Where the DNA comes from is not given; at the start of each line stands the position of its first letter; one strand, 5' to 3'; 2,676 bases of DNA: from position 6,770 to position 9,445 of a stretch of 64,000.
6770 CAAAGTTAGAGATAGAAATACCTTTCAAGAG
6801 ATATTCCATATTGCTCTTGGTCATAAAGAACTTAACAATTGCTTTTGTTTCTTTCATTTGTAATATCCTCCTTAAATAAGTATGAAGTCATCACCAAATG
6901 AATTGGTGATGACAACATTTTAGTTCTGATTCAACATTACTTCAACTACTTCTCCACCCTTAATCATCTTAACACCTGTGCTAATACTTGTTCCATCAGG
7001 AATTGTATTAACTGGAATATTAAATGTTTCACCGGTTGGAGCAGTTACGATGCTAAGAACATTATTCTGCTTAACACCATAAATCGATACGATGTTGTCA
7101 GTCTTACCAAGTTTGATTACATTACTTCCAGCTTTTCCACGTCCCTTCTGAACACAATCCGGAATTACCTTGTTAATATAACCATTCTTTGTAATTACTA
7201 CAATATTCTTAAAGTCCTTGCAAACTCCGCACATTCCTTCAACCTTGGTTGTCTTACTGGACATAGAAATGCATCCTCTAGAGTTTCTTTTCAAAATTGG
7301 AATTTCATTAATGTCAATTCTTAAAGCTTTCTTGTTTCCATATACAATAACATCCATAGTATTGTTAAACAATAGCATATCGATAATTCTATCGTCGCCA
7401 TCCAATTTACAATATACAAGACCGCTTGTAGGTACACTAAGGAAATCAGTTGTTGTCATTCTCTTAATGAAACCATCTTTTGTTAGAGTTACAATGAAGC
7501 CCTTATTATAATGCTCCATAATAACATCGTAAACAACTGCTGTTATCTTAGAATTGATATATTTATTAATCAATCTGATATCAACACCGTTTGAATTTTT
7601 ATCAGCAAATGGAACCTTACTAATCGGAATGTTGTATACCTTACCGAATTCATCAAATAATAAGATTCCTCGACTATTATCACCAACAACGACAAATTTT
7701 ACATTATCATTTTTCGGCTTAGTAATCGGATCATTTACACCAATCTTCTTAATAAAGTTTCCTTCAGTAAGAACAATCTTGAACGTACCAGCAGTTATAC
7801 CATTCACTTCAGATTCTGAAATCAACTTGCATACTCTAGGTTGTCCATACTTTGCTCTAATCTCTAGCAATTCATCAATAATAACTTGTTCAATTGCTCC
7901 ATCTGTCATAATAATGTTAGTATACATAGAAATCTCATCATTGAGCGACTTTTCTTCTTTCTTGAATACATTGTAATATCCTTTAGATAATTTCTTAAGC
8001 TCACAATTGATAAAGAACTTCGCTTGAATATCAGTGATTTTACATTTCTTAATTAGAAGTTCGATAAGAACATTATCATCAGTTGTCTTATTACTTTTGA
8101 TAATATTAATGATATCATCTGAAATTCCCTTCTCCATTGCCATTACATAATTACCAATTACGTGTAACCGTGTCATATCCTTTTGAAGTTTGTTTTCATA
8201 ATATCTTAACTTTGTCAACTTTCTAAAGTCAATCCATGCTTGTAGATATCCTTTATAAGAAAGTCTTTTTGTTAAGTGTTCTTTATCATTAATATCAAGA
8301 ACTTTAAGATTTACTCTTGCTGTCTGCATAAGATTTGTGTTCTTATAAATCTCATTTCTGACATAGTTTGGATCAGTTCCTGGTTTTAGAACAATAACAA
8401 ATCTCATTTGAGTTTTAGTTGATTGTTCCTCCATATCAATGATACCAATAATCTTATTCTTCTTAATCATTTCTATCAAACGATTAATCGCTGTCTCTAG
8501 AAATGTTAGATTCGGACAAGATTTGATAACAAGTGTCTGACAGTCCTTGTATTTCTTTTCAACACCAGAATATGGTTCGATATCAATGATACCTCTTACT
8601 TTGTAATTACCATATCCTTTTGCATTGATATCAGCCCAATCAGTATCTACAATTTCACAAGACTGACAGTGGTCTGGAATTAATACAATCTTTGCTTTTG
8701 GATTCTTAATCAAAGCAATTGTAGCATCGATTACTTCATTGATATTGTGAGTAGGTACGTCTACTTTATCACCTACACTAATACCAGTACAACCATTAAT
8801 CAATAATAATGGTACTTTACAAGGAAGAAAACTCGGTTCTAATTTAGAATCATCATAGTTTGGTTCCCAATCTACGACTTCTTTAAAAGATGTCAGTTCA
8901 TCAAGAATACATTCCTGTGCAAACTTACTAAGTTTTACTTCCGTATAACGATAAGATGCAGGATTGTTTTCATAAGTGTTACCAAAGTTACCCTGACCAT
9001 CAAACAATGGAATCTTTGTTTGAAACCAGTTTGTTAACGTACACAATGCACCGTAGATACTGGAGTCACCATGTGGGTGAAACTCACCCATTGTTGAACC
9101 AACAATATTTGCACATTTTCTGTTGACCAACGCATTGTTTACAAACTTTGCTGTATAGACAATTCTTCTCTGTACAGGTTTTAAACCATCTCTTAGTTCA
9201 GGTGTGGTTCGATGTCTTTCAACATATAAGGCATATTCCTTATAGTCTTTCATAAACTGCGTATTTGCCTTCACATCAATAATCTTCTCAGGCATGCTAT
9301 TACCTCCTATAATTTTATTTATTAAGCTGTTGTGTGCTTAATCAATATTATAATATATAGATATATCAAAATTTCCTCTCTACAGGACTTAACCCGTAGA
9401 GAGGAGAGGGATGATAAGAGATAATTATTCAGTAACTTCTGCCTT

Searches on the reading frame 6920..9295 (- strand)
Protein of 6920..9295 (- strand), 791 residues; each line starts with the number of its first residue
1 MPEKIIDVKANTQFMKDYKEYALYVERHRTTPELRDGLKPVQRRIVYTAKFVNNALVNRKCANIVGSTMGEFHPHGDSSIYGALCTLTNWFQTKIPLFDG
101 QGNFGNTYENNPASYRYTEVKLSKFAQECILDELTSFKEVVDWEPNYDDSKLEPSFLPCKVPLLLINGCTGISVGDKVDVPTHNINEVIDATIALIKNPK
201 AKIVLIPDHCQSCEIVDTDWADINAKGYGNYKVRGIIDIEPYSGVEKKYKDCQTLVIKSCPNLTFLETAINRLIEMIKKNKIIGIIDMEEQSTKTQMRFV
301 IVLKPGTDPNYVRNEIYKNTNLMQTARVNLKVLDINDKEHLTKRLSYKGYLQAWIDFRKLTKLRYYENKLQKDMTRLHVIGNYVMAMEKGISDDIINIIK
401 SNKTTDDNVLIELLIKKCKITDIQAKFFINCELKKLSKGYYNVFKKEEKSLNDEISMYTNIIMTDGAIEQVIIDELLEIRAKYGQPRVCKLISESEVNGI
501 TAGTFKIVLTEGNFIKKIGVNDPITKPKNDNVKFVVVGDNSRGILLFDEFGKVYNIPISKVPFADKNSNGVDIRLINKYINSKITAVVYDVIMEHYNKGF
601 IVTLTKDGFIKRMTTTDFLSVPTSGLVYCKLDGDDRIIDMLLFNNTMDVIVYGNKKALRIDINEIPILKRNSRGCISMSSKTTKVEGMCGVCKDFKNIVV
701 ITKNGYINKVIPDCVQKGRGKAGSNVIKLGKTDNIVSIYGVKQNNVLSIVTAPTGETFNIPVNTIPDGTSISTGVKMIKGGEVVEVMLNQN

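Call 27: search_protein_families(library=pfam, proteins=[window:6920-9295:-], max_evalue=0.001)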
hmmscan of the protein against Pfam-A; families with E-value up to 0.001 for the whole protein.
window:6920-9295:- (791 aa): 2 families
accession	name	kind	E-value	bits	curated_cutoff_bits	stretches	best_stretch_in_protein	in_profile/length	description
PF00521.26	DNA_topoisoIV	-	1.9e-96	324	31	1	29-476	1-431/432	DNA gyrase/topoisomerase IV, subunit A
PF03989.18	DNA_gyraseA_C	-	1.5e-10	40.7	27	1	601-643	3-47/48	DNA gyrase C-terminal domain, beta-propeller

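Call 28: search_dna_similar(query=window:6920-9295:-, collection=phages, mode=protein, max_rows=15)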
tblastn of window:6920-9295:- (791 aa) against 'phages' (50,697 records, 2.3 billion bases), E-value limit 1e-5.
Records with a match: 2228; places in all: 2232; records where one place covers at least 80% of the query: 66.
Best place of each record, by identity: <60% 2228.
By first word of the organism name: Escherichia 671; Klebsiella 332; Salmonella 204; Shigella 89; Aeromonas 82; Acinetobacter 77; Vibrio 70; Erwinia 69; Enterobacter 58; Bacteriophage 50; and 62 more.
By host as written in the record: - 285; Escherichia coli 282; Klebsiella pneumoniae 114; Erwinia amylovora 46; Escherichia coli O157:H7 38; Aeromonas salmonicida 29; Salmonella enterica 29; Escherichia coli B 28; and 572 more.
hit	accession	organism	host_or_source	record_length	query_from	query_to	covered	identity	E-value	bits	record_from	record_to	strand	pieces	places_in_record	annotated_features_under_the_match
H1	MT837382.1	Bacteriophage sp.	human fecal samples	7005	3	778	98%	29.1%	2e-84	300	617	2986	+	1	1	record has no annotation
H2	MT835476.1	Bacteriophage sp.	human fecal samples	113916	4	787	99%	28.1%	8e-77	278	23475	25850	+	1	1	record has no annotation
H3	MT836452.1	Bacteriophage sp.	human fecal samples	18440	3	782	99%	28.0%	3e-74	270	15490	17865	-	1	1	record has no annotation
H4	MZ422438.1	Listeria phage LPJP1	Listeria grayi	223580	16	779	97%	28.5%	1e-61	232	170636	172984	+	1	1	gyrA: DNA gyrase subunit A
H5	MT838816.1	Bacteriophage sp.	human fecal samples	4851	18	778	96%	28.4%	6e-83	295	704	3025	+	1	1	record has no annotation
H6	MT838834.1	Bacteriophage sp.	human fecal samples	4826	3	782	99%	27.6%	9e-76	274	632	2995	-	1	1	record has no annotation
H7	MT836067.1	Bacteriophage sp.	human fecal samples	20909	3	778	98%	27.7%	1e-74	271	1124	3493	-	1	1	record has no annotation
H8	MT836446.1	Bacteriophage sp.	human fecal samples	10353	1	749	95%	28.6%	7e-65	241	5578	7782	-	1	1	record has no annotation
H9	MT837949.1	Bacteriophage sp.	human fecal samples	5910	4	782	98%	27.3%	5e-75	272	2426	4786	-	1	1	record has no annotation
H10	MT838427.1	Bacteriophage sp.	human fecal samples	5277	3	786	99%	27.0%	6e-73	265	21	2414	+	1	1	record has no annotation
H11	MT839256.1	Bacteriophage sp.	human fecal samples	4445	4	778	98%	27.1%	5e-79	283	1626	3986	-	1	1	record has no annotation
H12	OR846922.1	Listeria phage LM 4-11-1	Listeria monocytogenes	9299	3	779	98%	26.9%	3e-68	252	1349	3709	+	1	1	record has no annotation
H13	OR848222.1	Listeria phage LM 4-14-1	Listeria monocytogenes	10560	3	779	98%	26.9%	3e-68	252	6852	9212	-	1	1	record has no annotation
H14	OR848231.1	Listeria phage LM 4-14-1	Listeria monocytogenes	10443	3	779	98%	26.9%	3e-68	251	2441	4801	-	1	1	record has no annotation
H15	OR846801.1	Listeria phage LM 4-11-1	Listeria monocytogenes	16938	3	779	98%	26.9%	4e-68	251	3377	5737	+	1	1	record has no annotation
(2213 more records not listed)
